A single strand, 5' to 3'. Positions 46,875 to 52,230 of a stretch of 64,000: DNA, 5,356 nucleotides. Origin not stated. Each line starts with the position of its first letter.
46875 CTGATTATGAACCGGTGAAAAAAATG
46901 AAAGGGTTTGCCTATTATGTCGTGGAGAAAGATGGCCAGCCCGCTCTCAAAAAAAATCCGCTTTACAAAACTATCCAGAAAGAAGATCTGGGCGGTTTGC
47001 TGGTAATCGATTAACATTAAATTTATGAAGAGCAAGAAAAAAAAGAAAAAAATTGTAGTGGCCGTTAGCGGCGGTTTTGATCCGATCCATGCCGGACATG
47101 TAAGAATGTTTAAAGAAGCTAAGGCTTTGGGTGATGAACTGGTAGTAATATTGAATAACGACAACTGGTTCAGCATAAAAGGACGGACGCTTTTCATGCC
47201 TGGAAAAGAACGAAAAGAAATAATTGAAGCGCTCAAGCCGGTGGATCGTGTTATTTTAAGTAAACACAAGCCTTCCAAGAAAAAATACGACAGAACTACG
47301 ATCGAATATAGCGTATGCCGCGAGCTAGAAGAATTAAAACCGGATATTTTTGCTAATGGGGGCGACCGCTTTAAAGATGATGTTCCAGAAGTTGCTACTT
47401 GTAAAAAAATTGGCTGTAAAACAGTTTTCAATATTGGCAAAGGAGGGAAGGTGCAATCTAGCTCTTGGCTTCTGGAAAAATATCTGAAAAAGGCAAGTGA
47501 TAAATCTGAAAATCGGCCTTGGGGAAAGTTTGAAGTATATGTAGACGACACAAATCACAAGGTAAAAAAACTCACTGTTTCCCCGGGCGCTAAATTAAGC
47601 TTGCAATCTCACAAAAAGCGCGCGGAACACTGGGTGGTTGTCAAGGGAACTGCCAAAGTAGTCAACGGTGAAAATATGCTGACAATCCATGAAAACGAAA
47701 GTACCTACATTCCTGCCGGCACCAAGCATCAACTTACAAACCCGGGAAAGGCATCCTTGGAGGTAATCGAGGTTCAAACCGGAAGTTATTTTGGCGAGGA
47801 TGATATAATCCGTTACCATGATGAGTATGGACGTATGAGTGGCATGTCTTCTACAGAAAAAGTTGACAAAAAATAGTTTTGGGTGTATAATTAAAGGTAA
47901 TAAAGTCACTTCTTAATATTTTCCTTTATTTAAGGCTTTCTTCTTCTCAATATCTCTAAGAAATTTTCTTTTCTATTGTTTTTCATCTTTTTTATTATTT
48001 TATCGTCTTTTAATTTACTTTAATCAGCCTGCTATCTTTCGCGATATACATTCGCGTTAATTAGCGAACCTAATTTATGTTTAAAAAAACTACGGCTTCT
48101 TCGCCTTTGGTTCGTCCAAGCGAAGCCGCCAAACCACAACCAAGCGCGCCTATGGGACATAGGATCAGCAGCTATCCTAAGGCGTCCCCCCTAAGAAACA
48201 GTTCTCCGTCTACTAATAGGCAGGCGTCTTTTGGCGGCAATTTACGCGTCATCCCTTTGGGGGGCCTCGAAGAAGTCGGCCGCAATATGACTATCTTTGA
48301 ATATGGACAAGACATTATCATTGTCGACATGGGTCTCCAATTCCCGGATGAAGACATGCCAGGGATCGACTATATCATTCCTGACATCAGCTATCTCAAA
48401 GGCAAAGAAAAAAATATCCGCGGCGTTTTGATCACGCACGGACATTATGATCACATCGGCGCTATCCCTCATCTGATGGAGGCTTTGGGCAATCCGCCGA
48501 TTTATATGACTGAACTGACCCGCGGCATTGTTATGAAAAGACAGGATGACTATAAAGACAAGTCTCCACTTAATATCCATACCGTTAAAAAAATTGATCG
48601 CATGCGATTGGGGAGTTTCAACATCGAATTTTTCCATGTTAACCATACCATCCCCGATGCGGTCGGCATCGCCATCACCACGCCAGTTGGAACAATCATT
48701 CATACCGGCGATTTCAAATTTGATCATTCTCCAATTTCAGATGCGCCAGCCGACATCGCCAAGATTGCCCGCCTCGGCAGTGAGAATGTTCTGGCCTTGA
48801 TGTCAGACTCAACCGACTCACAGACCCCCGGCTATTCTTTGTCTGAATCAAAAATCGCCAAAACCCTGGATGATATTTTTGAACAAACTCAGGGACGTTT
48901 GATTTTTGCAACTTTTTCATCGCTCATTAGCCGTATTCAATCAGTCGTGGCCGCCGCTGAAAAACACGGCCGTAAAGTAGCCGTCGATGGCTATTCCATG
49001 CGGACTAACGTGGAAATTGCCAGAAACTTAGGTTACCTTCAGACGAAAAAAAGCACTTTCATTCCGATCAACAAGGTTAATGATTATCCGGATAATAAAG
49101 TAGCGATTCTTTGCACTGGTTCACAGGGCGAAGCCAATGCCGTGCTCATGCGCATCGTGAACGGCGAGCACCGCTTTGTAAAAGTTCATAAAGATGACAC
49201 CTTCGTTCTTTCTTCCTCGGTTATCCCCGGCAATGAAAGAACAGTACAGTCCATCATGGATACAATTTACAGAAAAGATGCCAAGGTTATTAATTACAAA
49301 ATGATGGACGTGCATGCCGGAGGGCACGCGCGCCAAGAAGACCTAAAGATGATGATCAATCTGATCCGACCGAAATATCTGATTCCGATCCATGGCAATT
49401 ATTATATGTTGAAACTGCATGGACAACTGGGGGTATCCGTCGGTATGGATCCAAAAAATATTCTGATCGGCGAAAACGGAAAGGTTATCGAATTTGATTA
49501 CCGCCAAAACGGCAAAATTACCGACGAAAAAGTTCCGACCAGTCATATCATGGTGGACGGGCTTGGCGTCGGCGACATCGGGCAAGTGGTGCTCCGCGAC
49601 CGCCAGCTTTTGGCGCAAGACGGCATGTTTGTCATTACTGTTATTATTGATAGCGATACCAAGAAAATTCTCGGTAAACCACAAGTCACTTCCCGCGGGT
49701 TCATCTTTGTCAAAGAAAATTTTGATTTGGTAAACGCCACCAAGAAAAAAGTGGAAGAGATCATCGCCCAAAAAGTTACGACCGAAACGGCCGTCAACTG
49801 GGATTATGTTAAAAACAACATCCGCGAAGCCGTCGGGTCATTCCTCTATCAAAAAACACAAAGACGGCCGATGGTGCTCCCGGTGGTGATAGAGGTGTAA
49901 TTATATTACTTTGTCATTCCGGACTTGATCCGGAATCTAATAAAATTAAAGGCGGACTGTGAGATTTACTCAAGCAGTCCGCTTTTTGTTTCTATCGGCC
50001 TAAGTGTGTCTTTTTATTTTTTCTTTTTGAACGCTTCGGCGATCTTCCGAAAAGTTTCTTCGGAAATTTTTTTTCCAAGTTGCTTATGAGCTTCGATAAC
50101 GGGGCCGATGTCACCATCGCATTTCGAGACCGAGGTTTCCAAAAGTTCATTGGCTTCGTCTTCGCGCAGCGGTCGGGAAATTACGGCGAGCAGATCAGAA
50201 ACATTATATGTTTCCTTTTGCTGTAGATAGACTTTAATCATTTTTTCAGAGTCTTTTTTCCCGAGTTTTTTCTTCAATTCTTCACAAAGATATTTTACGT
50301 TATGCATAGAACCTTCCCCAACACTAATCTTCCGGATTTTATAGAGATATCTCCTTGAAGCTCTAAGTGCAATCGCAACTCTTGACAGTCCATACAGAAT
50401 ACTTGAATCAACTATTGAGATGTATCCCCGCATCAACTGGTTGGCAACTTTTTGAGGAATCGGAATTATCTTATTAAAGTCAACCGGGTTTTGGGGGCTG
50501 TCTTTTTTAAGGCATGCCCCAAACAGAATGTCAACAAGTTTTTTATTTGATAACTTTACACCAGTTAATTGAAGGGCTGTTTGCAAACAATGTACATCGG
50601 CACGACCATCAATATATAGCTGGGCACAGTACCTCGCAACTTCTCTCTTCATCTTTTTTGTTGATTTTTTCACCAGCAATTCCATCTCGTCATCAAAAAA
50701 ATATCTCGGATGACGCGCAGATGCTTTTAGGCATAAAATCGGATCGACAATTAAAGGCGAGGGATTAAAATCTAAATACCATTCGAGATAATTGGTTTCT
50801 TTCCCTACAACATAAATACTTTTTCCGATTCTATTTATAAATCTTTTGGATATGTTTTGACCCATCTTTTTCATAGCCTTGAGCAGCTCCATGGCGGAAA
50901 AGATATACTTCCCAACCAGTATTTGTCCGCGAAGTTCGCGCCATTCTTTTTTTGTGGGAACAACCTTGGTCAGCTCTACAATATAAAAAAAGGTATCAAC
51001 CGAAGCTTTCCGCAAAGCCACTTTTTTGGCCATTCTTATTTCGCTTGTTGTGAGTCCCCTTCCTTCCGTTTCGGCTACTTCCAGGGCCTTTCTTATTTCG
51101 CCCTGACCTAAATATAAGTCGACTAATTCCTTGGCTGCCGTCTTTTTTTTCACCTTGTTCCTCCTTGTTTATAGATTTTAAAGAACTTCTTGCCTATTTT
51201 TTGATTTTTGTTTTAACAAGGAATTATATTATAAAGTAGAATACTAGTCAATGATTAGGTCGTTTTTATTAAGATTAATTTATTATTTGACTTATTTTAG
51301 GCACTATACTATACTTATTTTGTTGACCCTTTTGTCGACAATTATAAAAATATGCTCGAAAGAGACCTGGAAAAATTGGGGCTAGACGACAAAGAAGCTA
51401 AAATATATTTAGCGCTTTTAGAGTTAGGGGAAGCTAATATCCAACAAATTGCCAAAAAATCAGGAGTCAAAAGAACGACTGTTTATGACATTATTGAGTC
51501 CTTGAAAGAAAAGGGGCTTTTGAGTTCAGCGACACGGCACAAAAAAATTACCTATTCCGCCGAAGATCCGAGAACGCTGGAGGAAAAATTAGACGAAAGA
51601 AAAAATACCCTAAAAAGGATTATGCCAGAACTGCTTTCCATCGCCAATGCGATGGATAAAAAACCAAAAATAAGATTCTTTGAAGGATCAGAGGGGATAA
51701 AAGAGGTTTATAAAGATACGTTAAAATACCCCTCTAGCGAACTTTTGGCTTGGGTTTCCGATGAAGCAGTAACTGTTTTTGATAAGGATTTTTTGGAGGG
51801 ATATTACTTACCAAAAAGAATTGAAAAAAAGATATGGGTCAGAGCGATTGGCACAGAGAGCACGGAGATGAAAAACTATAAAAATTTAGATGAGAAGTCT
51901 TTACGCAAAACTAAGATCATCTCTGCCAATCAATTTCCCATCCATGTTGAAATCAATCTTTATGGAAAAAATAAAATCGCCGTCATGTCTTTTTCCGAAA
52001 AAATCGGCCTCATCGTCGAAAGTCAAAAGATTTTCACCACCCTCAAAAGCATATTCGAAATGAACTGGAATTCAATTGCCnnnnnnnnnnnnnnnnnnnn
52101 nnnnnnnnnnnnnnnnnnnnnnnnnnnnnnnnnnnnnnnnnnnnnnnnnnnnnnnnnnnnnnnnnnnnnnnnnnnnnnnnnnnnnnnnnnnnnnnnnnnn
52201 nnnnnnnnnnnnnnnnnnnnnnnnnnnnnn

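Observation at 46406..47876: Cupin-type phosphoglucose isomerase next to a cytidylyltransferase-cupin fusion: non-canonical hexose-phosphate module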

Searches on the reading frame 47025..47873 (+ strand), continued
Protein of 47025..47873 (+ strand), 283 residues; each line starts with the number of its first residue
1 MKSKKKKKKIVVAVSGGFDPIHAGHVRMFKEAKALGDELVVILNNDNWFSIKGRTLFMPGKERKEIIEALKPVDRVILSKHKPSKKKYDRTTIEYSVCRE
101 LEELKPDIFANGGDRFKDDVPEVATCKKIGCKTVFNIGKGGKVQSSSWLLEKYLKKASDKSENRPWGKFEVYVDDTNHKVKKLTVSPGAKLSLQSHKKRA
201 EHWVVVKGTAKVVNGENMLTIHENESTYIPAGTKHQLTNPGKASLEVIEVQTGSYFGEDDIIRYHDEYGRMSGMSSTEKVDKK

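Call 76: find_encoding_contigs(protein=P0051, flank=10000, max_places=3)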
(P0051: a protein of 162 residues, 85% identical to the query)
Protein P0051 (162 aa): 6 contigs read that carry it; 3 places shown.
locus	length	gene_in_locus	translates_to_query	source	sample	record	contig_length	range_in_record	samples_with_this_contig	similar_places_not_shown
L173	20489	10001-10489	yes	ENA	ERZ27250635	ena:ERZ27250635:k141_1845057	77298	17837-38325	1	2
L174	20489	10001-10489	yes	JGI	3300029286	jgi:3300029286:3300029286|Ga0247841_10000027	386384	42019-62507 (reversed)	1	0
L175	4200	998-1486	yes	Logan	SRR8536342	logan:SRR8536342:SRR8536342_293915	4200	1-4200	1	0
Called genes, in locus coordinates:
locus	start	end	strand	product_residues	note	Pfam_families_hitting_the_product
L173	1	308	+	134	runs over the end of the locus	PF00293:NUDIX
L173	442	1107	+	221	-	PF03372:Exo_endo_phos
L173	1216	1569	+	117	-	-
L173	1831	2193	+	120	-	-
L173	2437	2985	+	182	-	-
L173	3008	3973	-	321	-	PF01636:APH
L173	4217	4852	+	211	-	-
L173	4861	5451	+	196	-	-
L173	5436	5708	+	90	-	-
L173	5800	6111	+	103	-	-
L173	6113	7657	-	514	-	PF00239:Resolvase, PF07508:Recombinase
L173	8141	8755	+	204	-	-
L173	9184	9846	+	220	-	PF00483:NTP_transferase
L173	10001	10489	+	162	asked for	PF01467:CTP_transf_like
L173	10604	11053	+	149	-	-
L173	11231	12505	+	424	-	PF08529:NusA_N, PF00575:S1, PF13184:KH_NusA_1st, PF26594:KH_NusA_2nd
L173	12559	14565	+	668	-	PF03030:H_PPase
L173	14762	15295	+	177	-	PF01327:Pep_deformylase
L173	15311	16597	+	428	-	PF05697:Trigger_N, PF00254:FKBP_C, PF05698:Trigger_C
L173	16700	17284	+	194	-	PF00574:CLP_protease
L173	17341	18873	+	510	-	PF12072:RNase_Y_N, PF08668:HDOD (faint), PF00013:KH_1, PF01966:HD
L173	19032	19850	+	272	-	PF00149:Metallophos (weak), PF13277:YmdB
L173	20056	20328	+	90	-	PF00216:Bac_DNA_binding, PF18291:HU-HIG (weak), PF18289:HU-CCDC81_euk_2 (faint)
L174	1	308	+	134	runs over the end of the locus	PF00293:NUDIX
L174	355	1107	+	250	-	PF03372:Exo_endo_phos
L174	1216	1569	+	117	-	-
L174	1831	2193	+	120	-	-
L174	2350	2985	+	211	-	-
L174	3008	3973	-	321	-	PF01636:APH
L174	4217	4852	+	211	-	-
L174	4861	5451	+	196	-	-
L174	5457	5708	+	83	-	-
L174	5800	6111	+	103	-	-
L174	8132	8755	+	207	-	-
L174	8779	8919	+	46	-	-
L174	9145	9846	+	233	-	PF00483:NTP_transferase, PF12804:NTP_transf_3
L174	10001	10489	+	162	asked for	PF01467:CTP_transf_like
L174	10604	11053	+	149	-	-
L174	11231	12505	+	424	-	PF08529:NusA_N, PF00575:S1, PF13184:KH_NusA_1st, PF26594:KH_NusA_2nd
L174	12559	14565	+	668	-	PF03030:H_PPase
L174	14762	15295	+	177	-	PF01327:Pep_deformylase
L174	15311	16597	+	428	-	PF05697:Trigger_N, PF00254:FKBP_C, PF05698:Trigger_C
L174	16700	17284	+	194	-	PF00574:CLP_protease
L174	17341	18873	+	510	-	PF12072:RNase_Y_N, PF08668:HDOD (faint), PF00013:KH_1, PF01966:HD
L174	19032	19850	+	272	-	PF00149:Metallophos (weak), PF13277:YmdB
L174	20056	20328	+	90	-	PF00216:Bac_DNA_binding, PF18291:HU-HIG (weak), PF18289:HU-CCDC81_euk_2 (faint)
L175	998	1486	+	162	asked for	PF01467:CTP_transf_like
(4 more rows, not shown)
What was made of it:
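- In L173 and L174 a close NTase copy lies beside such a gene and NusA (call 76).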

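Call 80: list_cluster_members(proteins=[P0031, P0034, P0039, P0041, P0053, P0064, P0044, P0068, P0080, P0051])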
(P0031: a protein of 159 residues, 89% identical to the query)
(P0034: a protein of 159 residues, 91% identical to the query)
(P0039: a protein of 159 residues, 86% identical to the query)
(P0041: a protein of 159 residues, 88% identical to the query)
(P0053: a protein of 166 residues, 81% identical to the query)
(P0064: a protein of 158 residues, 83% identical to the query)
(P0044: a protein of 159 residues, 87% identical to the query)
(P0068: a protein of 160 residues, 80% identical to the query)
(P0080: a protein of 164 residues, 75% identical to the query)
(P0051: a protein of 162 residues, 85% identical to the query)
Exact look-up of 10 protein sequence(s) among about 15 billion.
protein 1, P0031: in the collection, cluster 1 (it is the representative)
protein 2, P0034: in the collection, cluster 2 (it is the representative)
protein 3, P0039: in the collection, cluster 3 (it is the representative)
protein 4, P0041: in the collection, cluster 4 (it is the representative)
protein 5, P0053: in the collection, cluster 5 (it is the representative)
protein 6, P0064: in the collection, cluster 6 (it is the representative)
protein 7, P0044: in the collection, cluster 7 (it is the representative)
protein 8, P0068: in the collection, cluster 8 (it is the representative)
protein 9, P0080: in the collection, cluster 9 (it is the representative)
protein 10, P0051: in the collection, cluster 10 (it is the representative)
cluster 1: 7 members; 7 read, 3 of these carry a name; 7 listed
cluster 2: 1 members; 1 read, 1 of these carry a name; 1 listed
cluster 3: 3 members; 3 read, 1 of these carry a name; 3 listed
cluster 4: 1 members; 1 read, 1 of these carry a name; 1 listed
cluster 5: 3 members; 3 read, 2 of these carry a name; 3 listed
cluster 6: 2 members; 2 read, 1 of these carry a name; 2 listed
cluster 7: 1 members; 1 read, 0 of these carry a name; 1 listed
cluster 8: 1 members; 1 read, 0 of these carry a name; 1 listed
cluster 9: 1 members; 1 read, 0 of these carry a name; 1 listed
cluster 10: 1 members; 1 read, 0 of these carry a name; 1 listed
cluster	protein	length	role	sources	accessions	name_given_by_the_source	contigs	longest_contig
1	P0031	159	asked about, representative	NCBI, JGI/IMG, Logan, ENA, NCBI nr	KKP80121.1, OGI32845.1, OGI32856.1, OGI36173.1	MAG: hypothetical protein A2271_00335 [Candidatus Moranbacteria bacterium ... | MAG: Glycerol-3-phosphate cytidylyltransferase [Candidatus Moranbacteria bacterium ...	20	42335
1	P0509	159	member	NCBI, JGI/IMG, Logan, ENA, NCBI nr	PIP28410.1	MAG: cytidyltransferase [Candidatus Moranbacteria bacterium ...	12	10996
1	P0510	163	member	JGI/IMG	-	D-beta-D-heptose 7-phosphate kinase/D-beta-D-heptose 1-phosphate adenosyltransferase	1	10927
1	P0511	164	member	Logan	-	-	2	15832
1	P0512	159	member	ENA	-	-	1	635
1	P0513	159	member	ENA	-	-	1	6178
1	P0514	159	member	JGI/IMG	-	-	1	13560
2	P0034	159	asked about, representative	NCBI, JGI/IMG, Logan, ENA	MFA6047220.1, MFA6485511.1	MAG: adenylyltransferase/cytidyltransferase family protein [Parcubacteria group bacterium] | D-beta-D-heptose 7-phosphate kinase/D-beta-D-heptose 1-phosphate adenosyltransferase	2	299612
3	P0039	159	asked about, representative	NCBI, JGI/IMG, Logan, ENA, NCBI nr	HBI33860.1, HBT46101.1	MAG TPA: cytidyltransferase [Candidatus Moranbacteria bacterium] | cytidyltransferase [Candidatus Moranbacteria bacterium]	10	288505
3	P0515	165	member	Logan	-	-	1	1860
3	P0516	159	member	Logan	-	-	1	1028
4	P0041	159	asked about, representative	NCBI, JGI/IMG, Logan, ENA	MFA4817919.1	MAG: adenylyltransferase/cytidyltransferase family protein [Parcubacteria group bacterium]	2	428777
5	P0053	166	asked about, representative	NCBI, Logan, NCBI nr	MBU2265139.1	adenylyltransferase/cytidyltransferase family protein [Patescibacteria group bacterium]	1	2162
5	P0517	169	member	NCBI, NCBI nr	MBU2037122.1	adenylyltransferase/cytidyltransferase family protein [Patescibacteria group bacterium]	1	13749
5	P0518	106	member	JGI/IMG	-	-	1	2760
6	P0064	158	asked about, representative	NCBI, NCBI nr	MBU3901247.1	adenylyltransferase/cytidyltransferase family protein [Patescibacteria group bacterium]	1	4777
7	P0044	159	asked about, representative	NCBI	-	-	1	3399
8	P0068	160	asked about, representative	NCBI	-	-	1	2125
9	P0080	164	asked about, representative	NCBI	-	-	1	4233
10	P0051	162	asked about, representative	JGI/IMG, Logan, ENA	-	-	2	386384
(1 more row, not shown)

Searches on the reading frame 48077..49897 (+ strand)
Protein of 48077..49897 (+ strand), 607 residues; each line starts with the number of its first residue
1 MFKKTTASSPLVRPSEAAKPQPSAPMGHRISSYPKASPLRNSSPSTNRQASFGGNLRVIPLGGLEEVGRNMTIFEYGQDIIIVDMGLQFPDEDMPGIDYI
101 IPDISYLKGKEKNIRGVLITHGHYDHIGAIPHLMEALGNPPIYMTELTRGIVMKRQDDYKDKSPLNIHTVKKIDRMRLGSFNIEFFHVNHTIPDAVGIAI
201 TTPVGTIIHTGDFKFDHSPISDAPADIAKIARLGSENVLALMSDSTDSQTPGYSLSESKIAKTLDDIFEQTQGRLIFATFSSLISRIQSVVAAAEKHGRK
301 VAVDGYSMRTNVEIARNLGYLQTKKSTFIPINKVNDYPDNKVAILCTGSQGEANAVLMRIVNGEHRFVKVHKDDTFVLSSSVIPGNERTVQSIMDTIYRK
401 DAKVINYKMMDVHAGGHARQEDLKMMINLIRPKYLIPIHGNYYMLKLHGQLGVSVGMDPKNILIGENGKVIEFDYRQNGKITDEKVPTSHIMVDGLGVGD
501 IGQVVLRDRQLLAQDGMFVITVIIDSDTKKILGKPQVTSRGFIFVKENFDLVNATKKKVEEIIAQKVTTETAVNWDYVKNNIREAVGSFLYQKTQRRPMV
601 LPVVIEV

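Call 3: search_protein_families(library=pfam, proteins=[window:48077-49897:+], max_evalue=0.01)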
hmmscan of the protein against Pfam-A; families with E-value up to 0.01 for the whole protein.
window:48077-49897:+ (607 aa): 6 families
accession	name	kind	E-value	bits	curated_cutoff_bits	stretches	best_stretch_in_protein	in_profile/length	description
PF22505.1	RNase_J_b_CASP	-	3.9e-46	156.4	27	1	272-396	1-125/126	Ribonuclease J, beta-CASP domain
PF17770.6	RNase_J_C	-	6e-32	111.1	23.8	1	505-607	1-102/102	Ribonuclease J C-terminal domain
PF00753.33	Lactamase_B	-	2.3e-15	57.5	22.7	1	67-224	4-161/196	Metallo-beta-lactamase superfamily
PF12706.13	Lactamase_B_2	-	1.9e-12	47.6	27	1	112-215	29-145/200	Beta-lactamase superfamily domain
PF07521.17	RMMBL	-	3.3e-08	33.8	21.6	1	412-449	11-49/63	Zn-dependent metallo-hydrolase RNA specificity domain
PF13483.12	Lactamase_B_3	-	0.009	16.4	24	0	110-238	33-128/160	Beta-lactamase superfamily domain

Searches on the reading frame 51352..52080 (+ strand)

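Call 6: search_protein_families(library=pfam, proteins=[window:51352-52080:+], max_evalue=0.001)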
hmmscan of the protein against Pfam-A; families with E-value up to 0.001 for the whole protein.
window:51352-52080:+ (243 aa): 9 families
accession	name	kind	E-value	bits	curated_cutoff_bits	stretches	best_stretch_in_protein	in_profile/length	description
PF01978.25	TrmB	-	3.4e-18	65.7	25.6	1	6-73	1-67/68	Sugar-specific transcriptional regulator TrmB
PF13551.12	HTH_29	-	3e-07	30.9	28.1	1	20-66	5-56/64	Winged helix-turn helix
PF13730.12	HTH_36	-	1.1e-05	25.6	25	1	10-57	2-55/55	Helix-turn-helix domain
PF03965.22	Penicillinase_R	-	3.7e-05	24.5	22.6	1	13-71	3-65/115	Penicillinase repressor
PF13412.12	HTH_24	-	6.6e-05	22.9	21.9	1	11-57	1-47/48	Winged helix-turn-helix DNA-binding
PF25213.1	HVO_A0261_N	-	0.00015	22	35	0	20-62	17-59/86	HVO_A0261 N-terminal domain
PF01047.28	MarR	-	0.00023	21.4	24.6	1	22-59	12-49/59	MarR family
PF09339.16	HTH_IclR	-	0.0004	20.5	22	1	25-58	15-49/52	IclR helix-turn-helix domain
PF13384.12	HTH_23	-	0.00088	19.5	24.6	0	25-56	14-46/50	Homeodomain-like domain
